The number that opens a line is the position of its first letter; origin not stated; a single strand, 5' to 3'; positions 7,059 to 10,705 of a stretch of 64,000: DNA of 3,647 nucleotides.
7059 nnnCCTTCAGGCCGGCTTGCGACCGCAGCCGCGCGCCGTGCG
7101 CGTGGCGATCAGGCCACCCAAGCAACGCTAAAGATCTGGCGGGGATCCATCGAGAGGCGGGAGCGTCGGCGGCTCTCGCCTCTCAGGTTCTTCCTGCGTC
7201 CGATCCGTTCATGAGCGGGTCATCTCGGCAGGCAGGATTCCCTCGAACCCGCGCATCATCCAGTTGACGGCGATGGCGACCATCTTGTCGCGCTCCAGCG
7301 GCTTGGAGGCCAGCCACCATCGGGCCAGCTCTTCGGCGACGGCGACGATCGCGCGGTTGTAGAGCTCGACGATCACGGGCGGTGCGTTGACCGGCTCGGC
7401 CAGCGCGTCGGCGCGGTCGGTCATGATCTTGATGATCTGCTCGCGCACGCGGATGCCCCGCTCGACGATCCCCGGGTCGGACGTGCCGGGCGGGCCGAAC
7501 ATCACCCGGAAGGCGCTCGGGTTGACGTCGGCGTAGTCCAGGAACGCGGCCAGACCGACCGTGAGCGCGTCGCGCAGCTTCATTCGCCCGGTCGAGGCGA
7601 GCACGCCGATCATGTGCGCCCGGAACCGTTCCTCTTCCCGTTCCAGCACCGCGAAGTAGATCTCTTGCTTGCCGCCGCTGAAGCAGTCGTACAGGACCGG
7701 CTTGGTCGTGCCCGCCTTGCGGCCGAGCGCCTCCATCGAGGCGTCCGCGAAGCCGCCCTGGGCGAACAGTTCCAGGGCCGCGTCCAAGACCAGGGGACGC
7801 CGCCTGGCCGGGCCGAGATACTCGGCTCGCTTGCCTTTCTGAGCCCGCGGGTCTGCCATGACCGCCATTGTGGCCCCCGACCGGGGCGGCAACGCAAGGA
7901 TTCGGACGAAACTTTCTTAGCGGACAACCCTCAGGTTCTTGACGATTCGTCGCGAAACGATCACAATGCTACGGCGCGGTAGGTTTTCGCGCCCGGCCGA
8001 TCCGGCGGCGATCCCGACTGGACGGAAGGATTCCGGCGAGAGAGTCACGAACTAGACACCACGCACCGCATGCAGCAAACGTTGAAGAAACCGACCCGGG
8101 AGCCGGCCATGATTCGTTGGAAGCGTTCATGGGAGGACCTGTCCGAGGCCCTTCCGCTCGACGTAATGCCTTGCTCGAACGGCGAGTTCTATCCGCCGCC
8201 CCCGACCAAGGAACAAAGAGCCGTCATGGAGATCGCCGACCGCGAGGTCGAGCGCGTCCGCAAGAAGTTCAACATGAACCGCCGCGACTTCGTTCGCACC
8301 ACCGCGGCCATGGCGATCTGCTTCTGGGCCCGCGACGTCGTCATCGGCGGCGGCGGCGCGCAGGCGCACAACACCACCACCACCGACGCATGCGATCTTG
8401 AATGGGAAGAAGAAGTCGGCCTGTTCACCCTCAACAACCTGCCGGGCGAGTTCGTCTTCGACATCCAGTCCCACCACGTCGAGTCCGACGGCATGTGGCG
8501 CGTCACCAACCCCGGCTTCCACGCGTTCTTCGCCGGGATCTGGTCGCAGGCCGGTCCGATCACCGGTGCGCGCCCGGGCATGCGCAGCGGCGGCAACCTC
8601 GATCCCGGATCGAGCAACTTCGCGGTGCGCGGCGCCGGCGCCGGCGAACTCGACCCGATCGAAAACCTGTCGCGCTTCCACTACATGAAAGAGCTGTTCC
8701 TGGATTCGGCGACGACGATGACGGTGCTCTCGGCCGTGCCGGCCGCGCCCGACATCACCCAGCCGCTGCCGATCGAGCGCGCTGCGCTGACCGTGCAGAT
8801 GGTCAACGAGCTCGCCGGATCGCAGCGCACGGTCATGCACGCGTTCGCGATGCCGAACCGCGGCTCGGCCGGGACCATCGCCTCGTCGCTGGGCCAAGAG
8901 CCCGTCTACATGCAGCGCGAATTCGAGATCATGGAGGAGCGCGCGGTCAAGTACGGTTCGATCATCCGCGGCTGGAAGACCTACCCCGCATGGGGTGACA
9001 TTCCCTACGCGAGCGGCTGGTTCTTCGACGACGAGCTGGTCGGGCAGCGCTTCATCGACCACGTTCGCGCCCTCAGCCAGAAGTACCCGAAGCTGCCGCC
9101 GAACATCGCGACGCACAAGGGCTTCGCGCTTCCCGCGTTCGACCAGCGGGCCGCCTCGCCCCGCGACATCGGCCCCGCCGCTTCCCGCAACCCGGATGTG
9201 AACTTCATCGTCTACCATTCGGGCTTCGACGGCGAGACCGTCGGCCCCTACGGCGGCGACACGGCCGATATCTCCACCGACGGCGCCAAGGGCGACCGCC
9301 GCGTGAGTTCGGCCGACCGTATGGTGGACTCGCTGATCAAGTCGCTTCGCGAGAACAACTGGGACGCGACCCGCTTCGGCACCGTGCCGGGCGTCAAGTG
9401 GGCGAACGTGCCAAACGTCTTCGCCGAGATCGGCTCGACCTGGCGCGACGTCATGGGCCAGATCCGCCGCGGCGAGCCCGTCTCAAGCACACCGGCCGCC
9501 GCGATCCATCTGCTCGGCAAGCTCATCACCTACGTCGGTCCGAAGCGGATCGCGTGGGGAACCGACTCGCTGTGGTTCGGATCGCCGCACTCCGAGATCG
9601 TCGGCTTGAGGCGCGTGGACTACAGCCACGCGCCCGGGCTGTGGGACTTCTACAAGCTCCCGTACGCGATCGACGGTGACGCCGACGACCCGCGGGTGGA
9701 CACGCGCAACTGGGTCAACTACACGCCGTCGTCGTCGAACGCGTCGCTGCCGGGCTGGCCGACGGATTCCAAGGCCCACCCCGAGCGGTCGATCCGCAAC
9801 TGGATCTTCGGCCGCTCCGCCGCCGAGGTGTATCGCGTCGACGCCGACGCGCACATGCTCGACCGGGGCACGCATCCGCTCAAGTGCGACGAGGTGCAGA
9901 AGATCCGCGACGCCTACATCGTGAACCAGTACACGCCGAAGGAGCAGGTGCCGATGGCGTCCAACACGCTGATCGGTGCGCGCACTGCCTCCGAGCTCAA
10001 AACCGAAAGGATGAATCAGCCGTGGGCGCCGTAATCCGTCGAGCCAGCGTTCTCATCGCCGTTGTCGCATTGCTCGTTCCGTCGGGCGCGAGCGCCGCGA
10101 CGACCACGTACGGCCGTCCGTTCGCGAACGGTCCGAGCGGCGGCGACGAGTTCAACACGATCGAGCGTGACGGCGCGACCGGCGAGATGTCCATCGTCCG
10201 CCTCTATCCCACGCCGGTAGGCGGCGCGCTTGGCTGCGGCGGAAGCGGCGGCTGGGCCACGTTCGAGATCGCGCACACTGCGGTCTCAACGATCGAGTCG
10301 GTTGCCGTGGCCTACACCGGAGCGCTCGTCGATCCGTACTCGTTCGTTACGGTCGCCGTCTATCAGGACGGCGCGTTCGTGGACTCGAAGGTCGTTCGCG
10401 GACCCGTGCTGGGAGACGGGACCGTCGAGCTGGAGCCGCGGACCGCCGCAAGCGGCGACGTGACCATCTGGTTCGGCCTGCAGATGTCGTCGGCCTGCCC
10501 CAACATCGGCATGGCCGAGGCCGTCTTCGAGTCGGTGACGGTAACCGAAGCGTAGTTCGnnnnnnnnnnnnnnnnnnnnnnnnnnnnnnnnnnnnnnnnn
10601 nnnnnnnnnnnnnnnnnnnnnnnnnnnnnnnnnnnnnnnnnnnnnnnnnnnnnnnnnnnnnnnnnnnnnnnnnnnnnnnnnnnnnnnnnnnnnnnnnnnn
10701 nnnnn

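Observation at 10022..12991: ECF sigma / anti-sigma (beta-propeller ectodomain) module with adjacent cupredoxin and unknown secreted protein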

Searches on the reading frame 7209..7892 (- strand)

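Call 3: search_protein_families(library=pfam, proteins=[window:7209-7892:-], max_evalue=0.01)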
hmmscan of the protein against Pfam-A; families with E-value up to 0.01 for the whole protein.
window:7209-7892:- (227 aa): 5 families
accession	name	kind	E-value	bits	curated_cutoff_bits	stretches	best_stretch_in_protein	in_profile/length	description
PF00440.29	TetR_N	-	9.8e-12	44.9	24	1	36-82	2-47/47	Bacterial regulatory proteins, tetR family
PF21943.1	TetR_C_46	-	0.00014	22.5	27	1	107-214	2-108/109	Tetracyclin repressor-like, C-terminal domain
PF19344.4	TetR_C_32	-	0.00035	21.1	27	1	105-207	11-118/139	Tetracyclin repressor-like, C-terminal domain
PF17918.6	TetR_C_15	-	0.0051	17.9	26.8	0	106-208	2-100/108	Tetracyclin repressor-like, C-terminal domain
PF13305.11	TetR_C_33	-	0.0088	17.1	26.8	0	115-163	6-57/103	Tetracyclin repressor-like, C-terminal domain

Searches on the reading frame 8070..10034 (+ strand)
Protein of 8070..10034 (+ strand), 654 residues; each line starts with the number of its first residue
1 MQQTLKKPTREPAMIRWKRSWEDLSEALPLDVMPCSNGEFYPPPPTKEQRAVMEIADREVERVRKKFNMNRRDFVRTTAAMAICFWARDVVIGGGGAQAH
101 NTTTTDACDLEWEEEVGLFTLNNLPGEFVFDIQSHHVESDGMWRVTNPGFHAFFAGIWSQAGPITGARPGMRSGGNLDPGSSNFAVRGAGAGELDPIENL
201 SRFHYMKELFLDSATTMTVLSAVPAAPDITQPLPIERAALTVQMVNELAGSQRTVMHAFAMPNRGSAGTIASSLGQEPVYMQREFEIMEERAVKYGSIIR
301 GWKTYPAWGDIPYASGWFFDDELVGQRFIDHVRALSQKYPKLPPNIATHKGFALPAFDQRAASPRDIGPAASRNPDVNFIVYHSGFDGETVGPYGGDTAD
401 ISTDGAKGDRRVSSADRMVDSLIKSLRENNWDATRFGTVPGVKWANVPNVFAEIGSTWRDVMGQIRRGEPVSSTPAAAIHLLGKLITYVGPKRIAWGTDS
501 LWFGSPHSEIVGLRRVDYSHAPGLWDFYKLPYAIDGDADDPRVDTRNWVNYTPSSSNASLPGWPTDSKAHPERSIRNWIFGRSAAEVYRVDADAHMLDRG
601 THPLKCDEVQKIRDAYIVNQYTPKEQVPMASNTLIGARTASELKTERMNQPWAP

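Call 3: search_protein_families(library=pfam, proteins=[window:8070-10034:+], max_evalue=0.01)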
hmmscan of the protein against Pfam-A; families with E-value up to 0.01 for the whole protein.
window:8070-10034:+ (654 aa): 1 family
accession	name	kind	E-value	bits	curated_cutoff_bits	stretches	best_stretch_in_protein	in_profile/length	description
PF04909.20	Amidohydro_2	-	0.00011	22.5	26.4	0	444-589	169-288/289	Amidohydrolase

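Call 6: search_protein_families(library=ncbifam, proteins=[window:8070-10034:+], max_evalue=0.01)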
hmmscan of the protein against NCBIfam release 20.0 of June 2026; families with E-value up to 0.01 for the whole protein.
window:8070-10034:+ (654 aa): 0 families

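Call 96: search_solved_structures(query=window:8070-10034:+, max_evalue=1)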
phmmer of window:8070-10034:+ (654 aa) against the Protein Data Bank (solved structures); distinct sequences matched with E-value up to 1: 0.

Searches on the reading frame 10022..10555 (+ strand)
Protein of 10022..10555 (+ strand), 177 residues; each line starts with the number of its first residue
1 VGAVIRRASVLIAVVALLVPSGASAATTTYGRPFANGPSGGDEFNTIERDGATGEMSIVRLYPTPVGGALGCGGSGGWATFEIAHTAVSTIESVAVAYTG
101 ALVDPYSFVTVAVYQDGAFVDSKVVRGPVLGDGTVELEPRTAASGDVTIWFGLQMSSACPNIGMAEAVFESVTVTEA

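Call 3: search_protein_families(library=pfam, proteins=[window:10022-10555:+], max_evalue=0.01)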
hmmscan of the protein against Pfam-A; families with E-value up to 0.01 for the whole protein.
window:10022-10555:+ (177 aa): 0 families

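Call 6: search_protein_families(library=ncbifam, proteins=[window:10022-10555:+], max_evalue=0.01)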
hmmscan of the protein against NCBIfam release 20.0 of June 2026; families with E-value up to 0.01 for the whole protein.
window:10022-10555:+ (177 aa): 0 families

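Call 64: find_homologous_proteins(query=window:10022-10555:+, max_evalue=0.001)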
Query window:10022-10555:+ (177 aa): 15 proteins with E <= 0.001 among 638 candidates.
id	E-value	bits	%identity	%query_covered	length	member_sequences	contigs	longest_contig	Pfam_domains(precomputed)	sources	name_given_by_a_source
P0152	1.0e-106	372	99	100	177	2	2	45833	-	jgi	-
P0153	2.3e-85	303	79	100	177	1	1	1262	-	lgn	-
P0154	2.0e-83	297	75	100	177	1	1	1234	-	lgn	-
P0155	5.2e-72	259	66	99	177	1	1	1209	-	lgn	-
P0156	7.9e-72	259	66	99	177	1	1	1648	-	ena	-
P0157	2.2e-71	257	66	100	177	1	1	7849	-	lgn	-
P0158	3.2e-70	254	67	99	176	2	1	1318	-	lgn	-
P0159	3.0e-69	250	63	100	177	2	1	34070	-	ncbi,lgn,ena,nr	ncbi:MAG TPA: hypothetical protein VM841_15375 [Actinomycetota bacterium]|nr:hypothetical protein [A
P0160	3.9e-42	162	48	97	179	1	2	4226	-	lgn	-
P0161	2.4e-41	160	49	86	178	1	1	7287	-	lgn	-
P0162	1.2e-39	154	48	100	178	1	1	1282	-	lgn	-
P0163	1.7e-34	137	45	89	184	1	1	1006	-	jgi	jgi:hypothetical protein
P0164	1.7e-29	121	48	71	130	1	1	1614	-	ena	-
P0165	1.3e-26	112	41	84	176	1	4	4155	-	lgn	-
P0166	1.7e-25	108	44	86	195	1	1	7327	-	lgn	-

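Call 65: find_encoding_contigs(protein=P0161, flank=7000, max_places=2)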
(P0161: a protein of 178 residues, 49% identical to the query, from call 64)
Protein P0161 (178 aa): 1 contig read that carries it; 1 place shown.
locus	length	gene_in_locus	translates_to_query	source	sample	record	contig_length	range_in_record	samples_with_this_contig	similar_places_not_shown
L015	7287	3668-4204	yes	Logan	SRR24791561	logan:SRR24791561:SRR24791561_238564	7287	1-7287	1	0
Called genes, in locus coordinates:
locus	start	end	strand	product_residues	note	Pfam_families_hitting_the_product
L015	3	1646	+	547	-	?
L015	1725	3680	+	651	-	-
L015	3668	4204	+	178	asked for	-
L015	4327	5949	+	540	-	PF01011:PQQ, PF13360:PQQ_2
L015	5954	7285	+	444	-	?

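Call 66: find_encoding_contigs(protein=P0166, flank=7000, max_places=2)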
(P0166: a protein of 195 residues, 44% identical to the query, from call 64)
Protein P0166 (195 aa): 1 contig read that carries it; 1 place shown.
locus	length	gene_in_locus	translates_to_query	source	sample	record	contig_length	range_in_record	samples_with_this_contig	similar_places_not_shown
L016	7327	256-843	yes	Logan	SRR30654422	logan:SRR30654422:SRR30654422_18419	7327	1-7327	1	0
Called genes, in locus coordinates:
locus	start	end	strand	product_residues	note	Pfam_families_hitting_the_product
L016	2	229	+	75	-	?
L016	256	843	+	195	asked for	-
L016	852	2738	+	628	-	PF01011:PQQ, PF13360:PQQ_2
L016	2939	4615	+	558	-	PF02518:HATPase_c, PF00072:Response_reg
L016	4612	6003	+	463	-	PF02518:HATPase_c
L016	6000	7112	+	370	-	PF00072:Response_reg, PF00563:EAL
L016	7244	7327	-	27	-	?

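Call 97: search_protein_families(library=pfam, proteins=[L015:1725-3680:+, L015:3-1646:+, L015:5954-7285:+, L015:4327-5949:+], max_evalue=0.01)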
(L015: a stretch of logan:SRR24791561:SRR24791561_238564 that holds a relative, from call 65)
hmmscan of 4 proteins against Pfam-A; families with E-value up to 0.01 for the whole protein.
L015:1725-3680:+ (651 aa): 1 family
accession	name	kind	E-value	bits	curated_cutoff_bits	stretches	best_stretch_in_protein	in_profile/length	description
PF04909.20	Amidohydro_2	-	0.00051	20.3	26.4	1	440-586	199-288/289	Amidohydrolase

L015:3-1646:+ (547 aa): 0 families

L015:5954-7285:+ (444 aa): 2 families
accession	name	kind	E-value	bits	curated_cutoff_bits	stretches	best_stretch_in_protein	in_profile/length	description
PF01011.28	PQQ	-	2.3e-12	46.8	26.7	1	40-276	1-251/595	Glucose/ethanol/alcohol dehydrogenase, beta-propeller domain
PF13360.13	PQQ_2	-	2.2e-10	41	27.6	1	109-201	3-78/233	Outer membrane protein assembly factor BamB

L015:4327-5949:+ (540 aa): 3 families
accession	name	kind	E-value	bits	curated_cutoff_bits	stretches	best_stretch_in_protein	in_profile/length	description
PF13360.13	PQQ_2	-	3.8e-18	66.4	27.6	2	94-186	26-106/233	Outer membrane protein assembly factor BamB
PF01011.28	PQQ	-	6.8e-16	58.5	26.7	1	43-127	1-83/595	Glucose/ethanol/alcohol dehydrogenase, beta-propeller domain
PF13570.13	Beta-prop_ACSF4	-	0.00051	20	133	1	93-179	135-211/329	Beta-alanine-activating enzyme, beta-propeller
